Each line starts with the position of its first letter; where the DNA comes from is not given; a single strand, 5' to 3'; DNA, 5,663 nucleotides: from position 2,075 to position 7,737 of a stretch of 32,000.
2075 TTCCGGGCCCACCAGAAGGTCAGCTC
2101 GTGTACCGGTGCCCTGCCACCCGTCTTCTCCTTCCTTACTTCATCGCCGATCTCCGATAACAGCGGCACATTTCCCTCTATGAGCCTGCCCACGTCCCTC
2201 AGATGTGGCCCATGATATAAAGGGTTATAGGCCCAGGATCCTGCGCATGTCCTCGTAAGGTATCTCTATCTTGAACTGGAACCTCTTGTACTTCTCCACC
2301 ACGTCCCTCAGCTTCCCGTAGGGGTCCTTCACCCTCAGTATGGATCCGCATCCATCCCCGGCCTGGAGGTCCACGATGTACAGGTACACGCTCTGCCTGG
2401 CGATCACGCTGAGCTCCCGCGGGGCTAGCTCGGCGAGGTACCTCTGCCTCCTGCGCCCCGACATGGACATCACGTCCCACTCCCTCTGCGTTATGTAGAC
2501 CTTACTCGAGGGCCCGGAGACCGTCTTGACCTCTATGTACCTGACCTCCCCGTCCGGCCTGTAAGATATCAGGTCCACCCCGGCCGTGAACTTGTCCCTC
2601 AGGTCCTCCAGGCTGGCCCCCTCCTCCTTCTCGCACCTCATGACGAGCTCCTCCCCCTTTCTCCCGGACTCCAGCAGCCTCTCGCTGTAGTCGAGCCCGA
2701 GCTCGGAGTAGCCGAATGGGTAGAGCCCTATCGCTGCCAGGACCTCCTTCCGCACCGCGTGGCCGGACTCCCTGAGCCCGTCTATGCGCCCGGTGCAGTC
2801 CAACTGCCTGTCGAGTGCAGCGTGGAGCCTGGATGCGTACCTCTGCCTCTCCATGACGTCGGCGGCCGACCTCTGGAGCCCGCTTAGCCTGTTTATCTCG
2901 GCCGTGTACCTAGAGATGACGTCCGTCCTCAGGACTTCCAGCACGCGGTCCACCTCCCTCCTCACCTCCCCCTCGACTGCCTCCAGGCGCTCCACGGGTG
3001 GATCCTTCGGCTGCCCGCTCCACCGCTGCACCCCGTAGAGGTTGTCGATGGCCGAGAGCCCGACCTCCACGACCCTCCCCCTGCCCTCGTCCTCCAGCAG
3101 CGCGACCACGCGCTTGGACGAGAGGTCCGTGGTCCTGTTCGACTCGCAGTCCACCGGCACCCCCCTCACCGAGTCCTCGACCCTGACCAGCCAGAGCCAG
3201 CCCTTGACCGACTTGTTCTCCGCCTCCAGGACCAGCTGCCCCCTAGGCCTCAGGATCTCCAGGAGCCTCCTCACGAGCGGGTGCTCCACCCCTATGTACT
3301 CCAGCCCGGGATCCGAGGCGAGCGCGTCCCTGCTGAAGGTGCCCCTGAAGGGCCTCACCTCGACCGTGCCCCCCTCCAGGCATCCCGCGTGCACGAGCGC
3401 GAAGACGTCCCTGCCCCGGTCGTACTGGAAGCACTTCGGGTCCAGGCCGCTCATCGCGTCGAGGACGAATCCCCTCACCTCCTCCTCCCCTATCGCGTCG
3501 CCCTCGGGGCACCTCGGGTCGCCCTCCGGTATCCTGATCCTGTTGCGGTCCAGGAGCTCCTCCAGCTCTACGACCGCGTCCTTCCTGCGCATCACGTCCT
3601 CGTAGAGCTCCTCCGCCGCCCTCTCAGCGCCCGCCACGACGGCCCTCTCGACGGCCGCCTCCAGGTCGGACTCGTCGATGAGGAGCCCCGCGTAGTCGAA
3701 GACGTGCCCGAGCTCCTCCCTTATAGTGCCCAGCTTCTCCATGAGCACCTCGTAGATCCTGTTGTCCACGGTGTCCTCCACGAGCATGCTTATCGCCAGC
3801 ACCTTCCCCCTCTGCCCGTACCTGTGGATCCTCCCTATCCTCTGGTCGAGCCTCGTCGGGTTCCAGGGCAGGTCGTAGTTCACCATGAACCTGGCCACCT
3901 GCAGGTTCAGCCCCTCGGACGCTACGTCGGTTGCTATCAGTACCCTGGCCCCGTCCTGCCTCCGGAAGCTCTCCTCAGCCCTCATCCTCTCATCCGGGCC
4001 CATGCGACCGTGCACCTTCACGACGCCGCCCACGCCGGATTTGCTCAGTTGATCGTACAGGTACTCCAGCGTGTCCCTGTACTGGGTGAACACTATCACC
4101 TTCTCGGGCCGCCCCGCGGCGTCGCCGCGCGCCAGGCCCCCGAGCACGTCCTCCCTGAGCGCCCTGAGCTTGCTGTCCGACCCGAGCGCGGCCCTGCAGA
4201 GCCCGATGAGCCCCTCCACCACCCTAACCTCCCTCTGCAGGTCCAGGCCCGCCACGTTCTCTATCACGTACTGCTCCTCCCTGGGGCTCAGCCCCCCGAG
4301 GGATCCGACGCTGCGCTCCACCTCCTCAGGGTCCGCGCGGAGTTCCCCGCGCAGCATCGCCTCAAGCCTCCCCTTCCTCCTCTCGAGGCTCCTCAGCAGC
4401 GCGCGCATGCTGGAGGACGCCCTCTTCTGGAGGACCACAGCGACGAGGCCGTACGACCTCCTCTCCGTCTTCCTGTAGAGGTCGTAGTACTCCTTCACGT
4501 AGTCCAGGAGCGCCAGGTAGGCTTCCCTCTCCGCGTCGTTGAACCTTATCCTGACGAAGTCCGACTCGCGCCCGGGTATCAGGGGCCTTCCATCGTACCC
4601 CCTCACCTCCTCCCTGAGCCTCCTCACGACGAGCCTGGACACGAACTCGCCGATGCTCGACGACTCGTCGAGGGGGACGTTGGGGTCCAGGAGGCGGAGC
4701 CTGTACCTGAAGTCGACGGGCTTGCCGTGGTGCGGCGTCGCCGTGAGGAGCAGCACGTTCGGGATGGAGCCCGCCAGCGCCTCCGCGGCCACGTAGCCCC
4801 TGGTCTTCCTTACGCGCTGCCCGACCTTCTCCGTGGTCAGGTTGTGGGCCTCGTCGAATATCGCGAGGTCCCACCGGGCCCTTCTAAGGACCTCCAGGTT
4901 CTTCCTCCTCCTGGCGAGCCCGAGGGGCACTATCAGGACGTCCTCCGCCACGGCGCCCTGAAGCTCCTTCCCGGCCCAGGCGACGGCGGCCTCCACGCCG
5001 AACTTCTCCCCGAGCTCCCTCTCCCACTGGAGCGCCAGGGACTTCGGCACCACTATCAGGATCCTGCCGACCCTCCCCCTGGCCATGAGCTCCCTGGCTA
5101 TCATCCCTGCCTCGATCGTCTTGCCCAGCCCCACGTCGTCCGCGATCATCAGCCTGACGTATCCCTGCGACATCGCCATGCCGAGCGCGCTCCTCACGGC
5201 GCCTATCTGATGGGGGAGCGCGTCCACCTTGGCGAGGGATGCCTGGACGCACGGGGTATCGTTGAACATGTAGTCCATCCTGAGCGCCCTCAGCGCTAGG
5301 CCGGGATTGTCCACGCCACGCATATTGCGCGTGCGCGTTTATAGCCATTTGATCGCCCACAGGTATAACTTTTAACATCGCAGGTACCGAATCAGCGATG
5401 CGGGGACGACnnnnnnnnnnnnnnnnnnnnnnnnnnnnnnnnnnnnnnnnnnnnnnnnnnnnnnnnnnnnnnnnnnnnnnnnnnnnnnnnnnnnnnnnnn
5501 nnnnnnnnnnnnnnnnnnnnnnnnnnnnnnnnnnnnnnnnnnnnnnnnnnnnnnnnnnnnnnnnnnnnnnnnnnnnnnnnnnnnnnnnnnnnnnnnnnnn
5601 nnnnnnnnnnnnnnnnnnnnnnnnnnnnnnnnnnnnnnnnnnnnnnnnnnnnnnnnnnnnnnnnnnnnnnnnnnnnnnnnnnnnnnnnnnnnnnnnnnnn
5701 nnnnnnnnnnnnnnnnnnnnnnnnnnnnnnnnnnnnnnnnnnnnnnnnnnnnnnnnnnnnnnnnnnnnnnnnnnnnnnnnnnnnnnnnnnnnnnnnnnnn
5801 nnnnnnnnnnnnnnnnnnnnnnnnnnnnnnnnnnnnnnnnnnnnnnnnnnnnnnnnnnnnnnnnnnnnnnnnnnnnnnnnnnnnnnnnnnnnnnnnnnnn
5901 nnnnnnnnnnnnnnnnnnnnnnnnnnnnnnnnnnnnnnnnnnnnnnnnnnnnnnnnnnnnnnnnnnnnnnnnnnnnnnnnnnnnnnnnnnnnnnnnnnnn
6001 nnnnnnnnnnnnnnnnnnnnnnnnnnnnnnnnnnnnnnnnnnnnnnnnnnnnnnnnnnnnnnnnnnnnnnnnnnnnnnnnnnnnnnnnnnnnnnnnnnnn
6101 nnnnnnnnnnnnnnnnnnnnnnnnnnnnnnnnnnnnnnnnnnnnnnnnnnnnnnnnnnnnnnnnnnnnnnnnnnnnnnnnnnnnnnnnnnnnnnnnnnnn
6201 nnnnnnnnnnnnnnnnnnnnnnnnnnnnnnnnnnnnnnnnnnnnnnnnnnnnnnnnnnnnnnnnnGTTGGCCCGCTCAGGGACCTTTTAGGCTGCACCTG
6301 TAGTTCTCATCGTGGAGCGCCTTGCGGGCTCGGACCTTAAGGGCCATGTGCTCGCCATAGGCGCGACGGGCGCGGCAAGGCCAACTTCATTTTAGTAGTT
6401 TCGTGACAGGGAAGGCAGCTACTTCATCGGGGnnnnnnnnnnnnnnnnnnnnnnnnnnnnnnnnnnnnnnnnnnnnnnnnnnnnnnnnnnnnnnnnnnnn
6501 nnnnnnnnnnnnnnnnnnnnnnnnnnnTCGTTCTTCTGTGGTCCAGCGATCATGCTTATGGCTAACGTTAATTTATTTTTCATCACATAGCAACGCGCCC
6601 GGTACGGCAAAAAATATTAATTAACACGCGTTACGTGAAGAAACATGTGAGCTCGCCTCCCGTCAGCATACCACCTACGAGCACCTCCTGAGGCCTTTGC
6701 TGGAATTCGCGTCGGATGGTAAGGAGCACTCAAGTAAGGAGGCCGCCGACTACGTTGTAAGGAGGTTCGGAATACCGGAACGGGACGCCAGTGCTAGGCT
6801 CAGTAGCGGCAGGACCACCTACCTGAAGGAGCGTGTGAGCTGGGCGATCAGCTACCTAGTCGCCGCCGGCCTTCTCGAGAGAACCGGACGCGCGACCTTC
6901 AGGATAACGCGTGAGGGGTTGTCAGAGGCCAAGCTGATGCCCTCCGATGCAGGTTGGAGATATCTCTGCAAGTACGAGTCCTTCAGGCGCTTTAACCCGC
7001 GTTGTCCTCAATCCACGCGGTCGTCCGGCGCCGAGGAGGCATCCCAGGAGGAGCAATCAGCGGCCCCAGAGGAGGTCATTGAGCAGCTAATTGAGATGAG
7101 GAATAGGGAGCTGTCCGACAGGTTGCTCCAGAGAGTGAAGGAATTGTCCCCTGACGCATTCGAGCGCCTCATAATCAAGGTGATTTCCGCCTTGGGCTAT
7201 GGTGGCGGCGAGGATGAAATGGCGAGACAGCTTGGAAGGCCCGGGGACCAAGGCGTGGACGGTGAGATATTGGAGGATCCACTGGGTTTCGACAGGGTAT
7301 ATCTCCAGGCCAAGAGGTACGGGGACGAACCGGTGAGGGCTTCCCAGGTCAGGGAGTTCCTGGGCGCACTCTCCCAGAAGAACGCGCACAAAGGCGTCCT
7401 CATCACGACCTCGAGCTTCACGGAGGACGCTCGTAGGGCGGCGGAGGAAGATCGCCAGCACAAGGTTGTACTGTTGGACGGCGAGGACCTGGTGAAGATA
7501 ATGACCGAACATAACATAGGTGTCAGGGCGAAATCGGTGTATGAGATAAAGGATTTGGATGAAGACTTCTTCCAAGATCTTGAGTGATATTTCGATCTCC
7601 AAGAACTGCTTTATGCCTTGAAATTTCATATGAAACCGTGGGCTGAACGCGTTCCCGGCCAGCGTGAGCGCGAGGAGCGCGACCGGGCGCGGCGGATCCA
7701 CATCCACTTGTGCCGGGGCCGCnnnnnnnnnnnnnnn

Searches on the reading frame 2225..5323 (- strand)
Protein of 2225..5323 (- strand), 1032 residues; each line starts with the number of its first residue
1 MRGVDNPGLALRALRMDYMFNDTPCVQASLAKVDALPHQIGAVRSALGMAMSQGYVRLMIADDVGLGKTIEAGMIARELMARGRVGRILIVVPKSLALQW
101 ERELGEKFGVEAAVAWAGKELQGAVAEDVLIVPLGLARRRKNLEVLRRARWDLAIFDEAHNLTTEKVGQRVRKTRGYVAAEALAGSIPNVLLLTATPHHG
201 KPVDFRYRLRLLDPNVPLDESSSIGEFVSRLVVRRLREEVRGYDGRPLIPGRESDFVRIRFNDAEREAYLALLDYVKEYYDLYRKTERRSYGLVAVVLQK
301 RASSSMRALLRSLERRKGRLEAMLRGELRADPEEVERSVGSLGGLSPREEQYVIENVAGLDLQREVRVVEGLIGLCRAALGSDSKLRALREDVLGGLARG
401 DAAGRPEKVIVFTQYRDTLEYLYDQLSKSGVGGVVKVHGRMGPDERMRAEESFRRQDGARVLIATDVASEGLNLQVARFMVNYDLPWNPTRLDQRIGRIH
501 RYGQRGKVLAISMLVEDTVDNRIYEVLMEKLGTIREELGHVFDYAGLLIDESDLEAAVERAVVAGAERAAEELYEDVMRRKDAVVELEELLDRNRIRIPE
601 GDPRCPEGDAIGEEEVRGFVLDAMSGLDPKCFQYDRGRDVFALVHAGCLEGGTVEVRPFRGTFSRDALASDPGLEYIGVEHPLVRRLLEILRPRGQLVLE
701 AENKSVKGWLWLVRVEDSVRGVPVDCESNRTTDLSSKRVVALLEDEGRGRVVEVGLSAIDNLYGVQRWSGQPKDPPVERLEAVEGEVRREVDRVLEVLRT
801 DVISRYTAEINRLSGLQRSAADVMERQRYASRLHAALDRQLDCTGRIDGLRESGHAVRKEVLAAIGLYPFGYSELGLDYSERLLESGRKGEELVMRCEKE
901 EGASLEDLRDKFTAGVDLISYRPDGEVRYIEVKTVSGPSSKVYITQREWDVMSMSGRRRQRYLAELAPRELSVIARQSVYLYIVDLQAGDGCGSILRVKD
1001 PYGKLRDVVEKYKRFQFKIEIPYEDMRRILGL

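Call 13: search_protein_families(library=pfam, proteins=[window:2225-5323:-], max_evalue=0.001)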
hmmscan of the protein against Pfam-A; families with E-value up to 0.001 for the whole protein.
window:2225-5323:- (1032 aa): 6 families
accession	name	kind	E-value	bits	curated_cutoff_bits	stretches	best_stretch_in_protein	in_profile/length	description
PF00271.37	Helicase_C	-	1.6e-26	93.1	23.5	1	404-503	13-110/110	Helicase conserved C-terminal domain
PF00176.29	SNF2-rel_dom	-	1.9e-13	50.6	24.9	1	56-213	18-179/290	SNF2-related domain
PF13020.12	NOV_C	-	2e-09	37.8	22.1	1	892-955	7-70/91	Protein NO VEIN, C-terminal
PF04851.21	ResIII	-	2.5e-09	37.7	22.5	1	36-198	5-163/164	Type III restriction enzyme, res subunit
PF00270.35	DEAD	-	8.6e-07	29.3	26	1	57-198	16-161/167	DEAD/DEAH box helicase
PF22590.2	Cas3-like_C_2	-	0.00046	20.9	27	0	417-502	13-104/106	CRISPR-associated nuclease/helicase Cas3, C-terminal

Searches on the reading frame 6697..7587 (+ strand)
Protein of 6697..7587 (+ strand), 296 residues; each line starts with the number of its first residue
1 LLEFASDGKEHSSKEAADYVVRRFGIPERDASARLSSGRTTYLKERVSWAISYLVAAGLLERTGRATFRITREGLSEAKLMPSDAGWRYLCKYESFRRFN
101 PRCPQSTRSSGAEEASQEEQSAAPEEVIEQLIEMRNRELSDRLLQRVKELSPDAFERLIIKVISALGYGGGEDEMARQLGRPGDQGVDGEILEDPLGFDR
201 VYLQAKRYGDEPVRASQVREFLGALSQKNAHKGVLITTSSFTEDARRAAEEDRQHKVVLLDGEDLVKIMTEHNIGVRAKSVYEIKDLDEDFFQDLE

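Call 13: search_protein_families(library=pfam, proteins=[window:6697-7587:+], max_evalue=0.001)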
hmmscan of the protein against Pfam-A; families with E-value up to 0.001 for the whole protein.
window:6697-7587:+ (296 aa): 4 families
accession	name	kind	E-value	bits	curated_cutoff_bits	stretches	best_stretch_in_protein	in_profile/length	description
PF04471.18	Mrr_cat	-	3.1e-30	105.1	21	1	148-269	2-115/115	Restriction endonuclease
PF14338.12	Mrr_N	-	5.7e-20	71.7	29.5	1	1-76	8-83/87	Mrr N-terminal domain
PF22722.2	NA-iREase1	-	2.6e-11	43.9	27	1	161-266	7-105/106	NACHT-associated inactive Restriction Endonuclease 1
PF13156.12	Mrr_cat_2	-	0.00058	20.2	22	1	203-271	47-116/127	Restriction endonuclease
